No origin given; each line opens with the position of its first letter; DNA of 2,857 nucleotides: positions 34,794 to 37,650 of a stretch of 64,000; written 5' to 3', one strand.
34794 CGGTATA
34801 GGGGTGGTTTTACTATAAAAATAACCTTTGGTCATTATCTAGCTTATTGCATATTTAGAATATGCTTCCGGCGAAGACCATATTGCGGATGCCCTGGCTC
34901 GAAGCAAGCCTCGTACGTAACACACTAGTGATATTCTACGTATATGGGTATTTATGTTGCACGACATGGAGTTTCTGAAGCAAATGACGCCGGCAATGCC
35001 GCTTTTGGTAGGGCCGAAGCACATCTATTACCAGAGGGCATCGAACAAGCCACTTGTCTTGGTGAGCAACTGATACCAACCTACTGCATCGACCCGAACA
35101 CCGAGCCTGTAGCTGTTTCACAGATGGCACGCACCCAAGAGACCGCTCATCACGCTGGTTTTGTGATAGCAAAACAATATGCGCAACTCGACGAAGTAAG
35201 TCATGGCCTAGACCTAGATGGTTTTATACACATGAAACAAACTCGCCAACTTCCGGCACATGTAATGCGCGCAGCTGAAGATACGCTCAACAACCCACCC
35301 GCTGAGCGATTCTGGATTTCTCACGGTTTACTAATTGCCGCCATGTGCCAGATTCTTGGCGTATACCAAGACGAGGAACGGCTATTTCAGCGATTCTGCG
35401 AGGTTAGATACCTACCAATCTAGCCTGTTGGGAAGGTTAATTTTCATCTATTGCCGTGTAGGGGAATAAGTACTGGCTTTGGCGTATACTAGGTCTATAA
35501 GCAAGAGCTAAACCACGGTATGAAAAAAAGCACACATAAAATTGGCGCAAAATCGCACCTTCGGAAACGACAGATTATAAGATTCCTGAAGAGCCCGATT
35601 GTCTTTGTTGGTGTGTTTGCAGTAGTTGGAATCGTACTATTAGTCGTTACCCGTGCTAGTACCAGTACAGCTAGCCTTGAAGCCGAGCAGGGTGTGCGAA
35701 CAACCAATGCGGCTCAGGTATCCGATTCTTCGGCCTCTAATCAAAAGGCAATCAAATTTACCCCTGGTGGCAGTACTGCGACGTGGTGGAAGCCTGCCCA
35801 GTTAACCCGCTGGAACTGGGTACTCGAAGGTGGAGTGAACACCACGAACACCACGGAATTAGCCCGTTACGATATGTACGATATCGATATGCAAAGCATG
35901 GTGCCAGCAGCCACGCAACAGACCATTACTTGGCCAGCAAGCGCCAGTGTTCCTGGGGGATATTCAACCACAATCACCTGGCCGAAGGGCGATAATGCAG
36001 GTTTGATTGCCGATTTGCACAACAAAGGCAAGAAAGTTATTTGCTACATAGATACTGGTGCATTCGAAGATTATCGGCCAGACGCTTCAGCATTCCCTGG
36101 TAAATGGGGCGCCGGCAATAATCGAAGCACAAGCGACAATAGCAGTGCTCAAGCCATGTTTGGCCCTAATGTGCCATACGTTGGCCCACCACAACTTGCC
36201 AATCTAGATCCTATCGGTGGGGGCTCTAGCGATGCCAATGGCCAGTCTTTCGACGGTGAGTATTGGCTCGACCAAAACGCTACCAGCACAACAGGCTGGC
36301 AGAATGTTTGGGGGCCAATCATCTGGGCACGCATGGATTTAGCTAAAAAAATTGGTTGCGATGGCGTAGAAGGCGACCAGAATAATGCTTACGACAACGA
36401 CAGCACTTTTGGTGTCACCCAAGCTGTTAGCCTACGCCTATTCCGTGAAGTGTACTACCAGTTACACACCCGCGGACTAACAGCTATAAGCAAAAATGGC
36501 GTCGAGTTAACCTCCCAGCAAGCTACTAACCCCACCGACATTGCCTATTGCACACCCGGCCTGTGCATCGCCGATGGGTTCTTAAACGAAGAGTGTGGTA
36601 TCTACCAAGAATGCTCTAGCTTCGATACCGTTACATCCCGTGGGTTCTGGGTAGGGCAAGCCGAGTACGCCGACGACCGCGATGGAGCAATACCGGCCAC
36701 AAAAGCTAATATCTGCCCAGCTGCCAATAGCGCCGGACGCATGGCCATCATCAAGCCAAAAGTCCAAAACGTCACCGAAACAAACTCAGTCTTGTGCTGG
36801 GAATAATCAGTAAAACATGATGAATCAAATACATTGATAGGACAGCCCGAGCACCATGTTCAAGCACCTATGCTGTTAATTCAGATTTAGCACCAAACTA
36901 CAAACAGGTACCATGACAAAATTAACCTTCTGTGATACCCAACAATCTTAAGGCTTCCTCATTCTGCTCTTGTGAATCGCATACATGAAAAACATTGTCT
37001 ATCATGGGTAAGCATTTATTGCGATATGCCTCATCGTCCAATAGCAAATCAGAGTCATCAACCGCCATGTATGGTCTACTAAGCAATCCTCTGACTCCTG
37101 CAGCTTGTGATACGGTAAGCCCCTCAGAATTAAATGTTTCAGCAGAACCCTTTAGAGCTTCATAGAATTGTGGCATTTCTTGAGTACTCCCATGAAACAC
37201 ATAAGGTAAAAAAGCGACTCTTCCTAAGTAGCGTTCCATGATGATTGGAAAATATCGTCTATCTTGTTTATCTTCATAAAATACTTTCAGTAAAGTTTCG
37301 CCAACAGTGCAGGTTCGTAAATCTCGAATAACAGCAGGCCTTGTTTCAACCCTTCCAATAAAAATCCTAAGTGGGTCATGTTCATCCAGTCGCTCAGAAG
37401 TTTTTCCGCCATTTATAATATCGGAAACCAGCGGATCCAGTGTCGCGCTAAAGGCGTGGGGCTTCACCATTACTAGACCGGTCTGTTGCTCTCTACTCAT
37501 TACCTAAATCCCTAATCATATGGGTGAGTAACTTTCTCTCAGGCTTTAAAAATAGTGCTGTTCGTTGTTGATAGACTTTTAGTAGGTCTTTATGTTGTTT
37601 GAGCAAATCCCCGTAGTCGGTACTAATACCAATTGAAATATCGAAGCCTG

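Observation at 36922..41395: Translationally coupled four-gene operon (aminotransferase, PRTase-like plus P-loop kinase fusion, CYTH, NDK-like): candidate uncharacterised nucleotide-derived metabolite or signalling pathway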

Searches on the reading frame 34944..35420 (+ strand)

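Call 102: search_protein_families(library=pfam, proteins=[window:34944-35420:+], max_evalue=0.1)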
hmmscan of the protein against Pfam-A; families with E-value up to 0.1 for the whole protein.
window:34944-35420:+ (159 aa): 1 family
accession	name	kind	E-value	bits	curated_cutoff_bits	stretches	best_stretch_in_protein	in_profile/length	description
PF00300.27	His_Phos_1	-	1.2e-10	41.8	21.7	1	3-116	1-110/194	Histidine phosphatase superfamily (branch 1)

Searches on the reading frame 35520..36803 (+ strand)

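Call 103: search_protein_families(library=pfam, proteins=[window:35520-36803:+], max_evalue=0.001)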
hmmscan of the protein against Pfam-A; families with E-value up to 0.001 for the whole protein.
window:35520-36803:+ (428 aa): 1 family
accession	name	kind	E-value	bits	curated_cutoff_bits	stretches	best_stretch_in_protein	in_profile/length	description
PF03537.19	Glyco_hydro_114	-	2.7e-36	125.4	27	2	242-414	71-224/231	Glycoside-hydrolase family GH114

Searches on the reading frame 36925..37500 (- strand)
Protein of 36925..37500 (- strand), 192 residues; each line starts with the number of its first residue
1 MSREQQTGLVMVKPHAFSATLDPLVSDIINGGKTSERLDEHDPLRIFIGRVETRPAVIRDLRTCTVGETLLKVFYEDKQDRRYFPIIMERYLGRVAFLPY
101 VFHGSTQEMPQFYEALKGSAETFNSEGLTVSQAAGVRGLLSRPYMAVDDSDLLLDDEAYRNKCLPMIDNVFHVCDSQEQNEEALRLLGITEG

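Call 3: search_protein_families(library=pfam, proteins=[window:36925-37500:-], max_evalue=0.1)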
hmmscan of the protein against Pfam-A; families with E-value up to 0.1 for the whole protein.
window:36925-37500:- (192 aa): 1 family
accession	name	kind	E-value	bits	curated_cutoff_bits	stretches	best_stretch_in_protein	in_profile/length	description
PF00334.24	NDK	-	0.0051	17.1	27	0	48-89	21-62/135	Nucleoside diphosphate kinase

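Call 4: search_protein_families(library=ncbifam, proteins=[window:36925-37500:-], max_evalue=0.1)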
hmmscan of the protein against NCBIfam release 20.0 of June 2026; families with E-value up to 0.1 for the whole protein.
window:36925-37500:- (192 aa): 1 family
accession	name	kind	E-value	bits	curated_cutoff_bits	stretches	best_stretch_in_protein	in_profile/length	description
NF001908.0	PRK00668.1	equivalog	0.01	15.6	155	0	48-93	24-68/141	nucleoside-diphosphate kinase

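Call 16: search_protein_families(library=padloc, proteins=[window:36925-37500:-], max_evalue=0.1)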
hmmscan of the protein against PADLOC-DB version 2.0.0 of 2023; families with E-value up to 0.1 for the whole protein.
window:36925-37500:- (192 aa): 0 families

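Call 17: search_protein_families(library=phrogs, proteins=[window:36925-37500:-], max_evalue=0.1)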
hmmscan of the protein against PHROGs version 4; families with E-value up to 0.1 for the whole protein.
window:36925-37500:- (192 aa): 0 families

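Call 24: find_homologous_proteins(query=window:36925-37500:-)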
Query window:36925-37500:- (192 aa): 13 proteins with E <= 0.001 among 224 candidates.
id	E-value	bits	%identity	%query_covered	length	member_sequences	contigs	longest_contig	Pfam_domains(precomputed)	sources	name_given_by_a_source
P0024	2.6e-123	426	100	100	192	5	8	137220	-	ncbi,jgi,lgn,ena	jgi:hypothetical protein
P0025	6.7e-89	314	70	99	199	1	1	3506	-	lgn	-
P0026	2.1e-87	309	71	98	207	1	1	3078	-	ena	-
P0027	3.6e-85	302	68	98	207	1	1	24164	-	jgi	jgi:hypothetical protein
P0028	4.8e-85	302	68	99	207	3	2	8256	-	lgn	-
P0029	1.7e-84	300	68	99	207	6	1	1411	-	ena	-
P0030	1.8e-84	300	67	100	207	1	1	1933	-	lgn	-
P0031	2.3e-83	296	65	99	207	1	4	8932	-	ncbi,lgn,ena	-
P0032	3.4e-83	296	71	96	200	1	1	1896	-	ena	-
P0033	1.9e-82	293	67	100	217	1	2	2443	-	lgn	-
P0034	2.9e-78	280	63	98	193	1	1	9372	-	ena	-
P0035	6.1e-76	272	60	99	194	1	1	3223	-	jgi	jgi:hypothetical protein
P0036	1.7e-72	261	62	97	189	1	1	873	-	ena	-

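Call 28: search_solved_structures(query=A3, max_evalue=1, show_alignments=2)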
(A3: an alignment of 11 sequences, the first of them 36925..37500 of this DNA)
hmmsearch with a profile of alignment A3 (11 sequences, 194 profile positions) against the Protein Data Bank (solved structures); distinct sequences matched with E-value up to 1: 2.
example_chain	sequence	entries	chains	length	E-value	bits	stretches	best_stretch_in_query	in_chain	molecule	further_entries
1oc4_A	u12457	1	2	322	0.084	15.4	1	18-80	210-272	L-LACTATE DEHYDROGENASE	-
3wx8_A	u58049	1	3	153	0.97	11.9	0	60-105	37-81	Nucleoside diphosphate kinase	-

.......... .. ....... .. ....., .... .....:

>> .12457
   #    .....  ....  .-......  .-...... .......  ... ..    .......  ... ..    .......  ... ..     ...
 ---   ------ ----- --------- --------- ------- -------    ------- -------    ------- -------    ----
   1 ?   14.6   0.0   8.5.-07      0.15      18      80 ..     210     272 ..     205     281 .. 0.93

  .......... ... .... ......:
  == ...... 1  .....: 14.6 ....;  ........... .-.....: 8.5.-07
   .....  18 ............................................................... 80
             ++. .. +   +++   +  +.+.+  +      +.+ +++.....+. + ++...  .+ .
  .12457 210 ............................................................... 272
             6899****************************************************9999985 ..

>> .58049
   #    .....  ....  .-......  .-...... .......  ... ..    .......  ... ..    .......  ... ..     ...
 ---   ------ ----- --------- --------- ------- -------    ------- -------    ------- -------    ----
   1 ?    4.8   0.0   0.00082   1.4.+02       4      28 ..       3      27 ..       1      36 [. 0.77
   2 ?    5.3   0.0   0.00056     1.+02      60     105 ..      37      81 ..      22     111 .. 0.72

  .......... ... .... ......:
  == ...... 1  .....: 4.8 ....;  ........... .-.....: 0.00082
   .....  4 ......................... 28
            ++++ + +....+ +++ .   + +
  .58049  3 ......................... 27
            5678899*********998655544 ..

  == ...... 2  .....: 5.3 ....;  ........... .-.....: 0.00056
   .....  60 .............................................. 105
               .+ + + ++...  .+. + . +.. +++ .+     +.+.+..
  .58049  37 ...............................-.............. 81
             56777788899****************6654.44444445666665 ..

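Call 35: search_protein_families(library=pfam, alignment_id=A3, max_evalue=0.1)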
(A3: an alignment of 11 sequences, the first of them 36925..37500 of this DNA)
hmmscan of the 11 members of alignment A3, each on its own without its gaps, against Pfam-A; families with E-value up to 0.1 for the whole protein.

A. member 1, window:36925-37500:- (192 aa): 1 family
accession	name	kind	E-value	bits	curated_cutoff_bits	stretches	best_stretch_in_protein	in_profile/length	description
PF00334.24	NDK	-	0.0051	17.1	27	0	48-89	21-62/135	Nucleoside diphosphate kinase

B. families by the number of members that match (of 11 scanned): 1 family
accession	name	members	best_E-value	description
PF00334.24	NDK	5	0.0051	Nucleoside diphosphate kinase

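Call 37: find_encoding_contigs(protein=P0024, flank=3000, max_places=4)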
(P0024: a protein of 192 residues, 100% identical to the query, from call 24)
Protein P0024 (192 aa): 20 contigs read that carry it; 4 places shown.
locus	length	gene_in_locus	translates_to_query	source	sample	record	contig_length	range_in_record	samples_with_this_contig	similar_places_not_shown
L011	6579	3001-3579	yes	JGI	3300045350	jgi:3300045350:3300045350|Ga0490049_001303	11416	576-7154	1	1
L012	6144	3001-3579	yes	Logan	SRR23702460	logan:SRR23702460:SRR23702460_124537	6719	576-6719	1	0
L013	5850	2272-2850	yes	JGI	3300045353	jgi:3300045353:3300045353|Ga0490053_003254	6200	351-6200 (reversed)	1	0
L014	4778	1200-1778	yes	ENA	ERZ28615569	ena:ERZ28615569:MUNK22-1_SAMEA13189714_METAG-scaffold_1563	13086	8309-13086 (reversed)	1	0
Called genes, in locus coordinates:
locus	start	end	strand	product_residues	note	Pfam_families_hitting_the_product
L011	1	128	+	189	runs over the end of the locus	PF00155:Aminotran_1_2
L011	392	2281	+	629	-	PF00485:PRK (weak)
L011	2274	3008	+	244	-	PF01928:CYTH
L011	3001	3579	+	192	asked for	-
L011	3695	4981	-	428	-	PF03537:Glyco_hydro_114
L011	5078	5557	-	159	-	PF00300:His_Phos_1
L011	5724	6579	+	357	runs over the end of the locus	PF00348:polyprenyl_synt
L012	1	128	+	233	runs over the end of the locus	?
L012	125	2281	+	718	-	PF00485:PRK (weak)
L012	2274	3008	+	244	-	PF01928:CYTH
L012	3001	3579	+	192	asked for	-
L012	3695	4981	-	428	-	PF03537:Glyco_hydro_114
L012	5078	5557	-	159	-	PF00300:His_Phos_1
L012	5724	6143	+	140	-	?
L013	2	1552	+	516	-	?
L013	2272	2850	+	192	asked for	-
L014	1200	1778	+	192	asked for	-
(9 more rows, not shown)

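Call 76: find_homologous_proteins(query=A3, max_evalue=0.1)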
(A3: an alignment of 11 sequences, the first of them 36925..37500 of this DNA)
Query A3 (11 sequences) (192 aa, profile of the alignment): 26 proteins with E <= 0.1 among 6025 candidates.
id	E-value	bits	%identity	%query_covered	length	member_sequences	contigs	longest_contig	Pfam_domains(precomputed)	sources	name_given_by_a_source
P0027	6.2e-91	321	68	98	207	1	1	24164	-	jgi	jgi:hypothetical protein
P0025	1.9e-90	319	70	99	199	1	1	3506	-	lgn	-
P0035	4.3e-89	315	60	99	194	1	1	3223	-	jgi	jgi:hypothetical protein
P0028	2.5e-88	312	68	99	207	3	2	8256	-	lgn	-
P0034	1.5e-87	310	63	98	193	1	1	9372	-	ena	-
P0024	5.3e-87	308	100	100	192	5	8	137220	-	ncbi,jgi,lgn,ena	jgi:hypothetical protein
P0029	6.9e-87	308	68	99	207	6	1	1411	-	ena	-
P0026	9.3e-87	307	71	98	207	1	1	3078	-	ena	-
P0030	2.1e-86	306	67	100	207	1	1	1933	-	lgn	-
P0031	4.5e-86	305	65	99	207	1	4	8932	-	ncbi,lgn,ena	-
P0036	2.1e-84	300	62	97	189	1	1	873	-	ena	-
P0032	3.0e-84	299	71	96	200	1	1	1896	-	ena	-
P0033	2.1e-83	296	67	100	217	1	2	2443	-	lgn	-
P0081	8.0e-75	268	39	94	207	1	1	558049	-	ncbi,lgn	-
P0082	1.2e-74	268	41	94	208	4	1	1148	-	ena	-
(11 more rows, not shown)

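Call 79: search_solved_structures(query=A7, max_evalue=10, show_alignments=3)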
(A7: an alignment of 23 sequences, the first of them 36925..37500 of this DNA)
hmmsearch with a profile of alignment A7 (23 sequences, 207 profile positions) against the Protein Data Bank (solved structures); distinct sequences matched with E-value up to 10: 17.
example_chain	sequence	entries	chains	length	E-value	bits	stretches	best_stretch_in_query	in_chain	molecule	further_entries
3wx8_A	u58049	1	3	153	0.051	15.9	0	8-36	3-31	Nucleoside diphosphate kinase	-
1ndl_A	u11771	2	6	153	0.059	15.7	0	8-36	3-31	NUCLEOSIDE DIPHOSPHATE KINASE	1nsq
1xiq_A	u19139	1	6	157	0.15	14.4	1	4-38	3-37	Nucleoside diphosphate kinase B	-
9sfo_A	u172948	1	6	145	0.15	14.4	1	51-98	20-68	Nucleoside diphosphate kinase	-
5iol_A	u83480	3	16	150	0.2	14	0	63-111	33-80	Nucleoside diphosphate kinase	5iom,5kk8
7sr1_A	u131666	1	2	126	0.26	13.6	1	47-96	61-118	Sorting nexin-25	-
3em1_A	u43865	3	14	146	0.27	13.6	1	10-81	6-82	Nucleoside diphosphate kinase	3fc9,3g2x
3ddi_A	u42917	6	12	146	0.3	13.4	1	10-81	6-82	Nucleoside diphosphate kinase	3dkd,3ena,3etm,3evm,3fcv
3fbf_A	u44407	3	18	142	0.31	13.4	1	10-81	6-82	Nucleoside diphosphate kinase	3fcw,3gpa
3vvt_A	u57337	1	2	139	0.32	13.4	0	13-35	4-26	Nucleoside diphosphate kinase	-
3fbb_A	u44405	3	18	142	0.33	13.3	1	10-81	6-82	Nucleoside diphosphate kinase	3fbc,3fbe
5bxi_A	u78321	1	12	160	0.35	13.2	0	7-35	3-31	Nucleoside diphosphate kinase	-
2cwk_A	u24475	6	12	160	0.37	13.1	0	7-35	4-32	nucleoside-diphosphate kinase | Nucleoside diphosphate kinase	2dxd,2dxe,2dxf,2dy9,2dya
1oc4_A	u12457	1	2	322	0.42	13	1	22-83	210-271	L-LACTATE DEHYDROGENASE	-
4o0n_A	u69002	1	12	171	0.44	12.9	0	7-35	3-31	Nucleoside diphosphate kinase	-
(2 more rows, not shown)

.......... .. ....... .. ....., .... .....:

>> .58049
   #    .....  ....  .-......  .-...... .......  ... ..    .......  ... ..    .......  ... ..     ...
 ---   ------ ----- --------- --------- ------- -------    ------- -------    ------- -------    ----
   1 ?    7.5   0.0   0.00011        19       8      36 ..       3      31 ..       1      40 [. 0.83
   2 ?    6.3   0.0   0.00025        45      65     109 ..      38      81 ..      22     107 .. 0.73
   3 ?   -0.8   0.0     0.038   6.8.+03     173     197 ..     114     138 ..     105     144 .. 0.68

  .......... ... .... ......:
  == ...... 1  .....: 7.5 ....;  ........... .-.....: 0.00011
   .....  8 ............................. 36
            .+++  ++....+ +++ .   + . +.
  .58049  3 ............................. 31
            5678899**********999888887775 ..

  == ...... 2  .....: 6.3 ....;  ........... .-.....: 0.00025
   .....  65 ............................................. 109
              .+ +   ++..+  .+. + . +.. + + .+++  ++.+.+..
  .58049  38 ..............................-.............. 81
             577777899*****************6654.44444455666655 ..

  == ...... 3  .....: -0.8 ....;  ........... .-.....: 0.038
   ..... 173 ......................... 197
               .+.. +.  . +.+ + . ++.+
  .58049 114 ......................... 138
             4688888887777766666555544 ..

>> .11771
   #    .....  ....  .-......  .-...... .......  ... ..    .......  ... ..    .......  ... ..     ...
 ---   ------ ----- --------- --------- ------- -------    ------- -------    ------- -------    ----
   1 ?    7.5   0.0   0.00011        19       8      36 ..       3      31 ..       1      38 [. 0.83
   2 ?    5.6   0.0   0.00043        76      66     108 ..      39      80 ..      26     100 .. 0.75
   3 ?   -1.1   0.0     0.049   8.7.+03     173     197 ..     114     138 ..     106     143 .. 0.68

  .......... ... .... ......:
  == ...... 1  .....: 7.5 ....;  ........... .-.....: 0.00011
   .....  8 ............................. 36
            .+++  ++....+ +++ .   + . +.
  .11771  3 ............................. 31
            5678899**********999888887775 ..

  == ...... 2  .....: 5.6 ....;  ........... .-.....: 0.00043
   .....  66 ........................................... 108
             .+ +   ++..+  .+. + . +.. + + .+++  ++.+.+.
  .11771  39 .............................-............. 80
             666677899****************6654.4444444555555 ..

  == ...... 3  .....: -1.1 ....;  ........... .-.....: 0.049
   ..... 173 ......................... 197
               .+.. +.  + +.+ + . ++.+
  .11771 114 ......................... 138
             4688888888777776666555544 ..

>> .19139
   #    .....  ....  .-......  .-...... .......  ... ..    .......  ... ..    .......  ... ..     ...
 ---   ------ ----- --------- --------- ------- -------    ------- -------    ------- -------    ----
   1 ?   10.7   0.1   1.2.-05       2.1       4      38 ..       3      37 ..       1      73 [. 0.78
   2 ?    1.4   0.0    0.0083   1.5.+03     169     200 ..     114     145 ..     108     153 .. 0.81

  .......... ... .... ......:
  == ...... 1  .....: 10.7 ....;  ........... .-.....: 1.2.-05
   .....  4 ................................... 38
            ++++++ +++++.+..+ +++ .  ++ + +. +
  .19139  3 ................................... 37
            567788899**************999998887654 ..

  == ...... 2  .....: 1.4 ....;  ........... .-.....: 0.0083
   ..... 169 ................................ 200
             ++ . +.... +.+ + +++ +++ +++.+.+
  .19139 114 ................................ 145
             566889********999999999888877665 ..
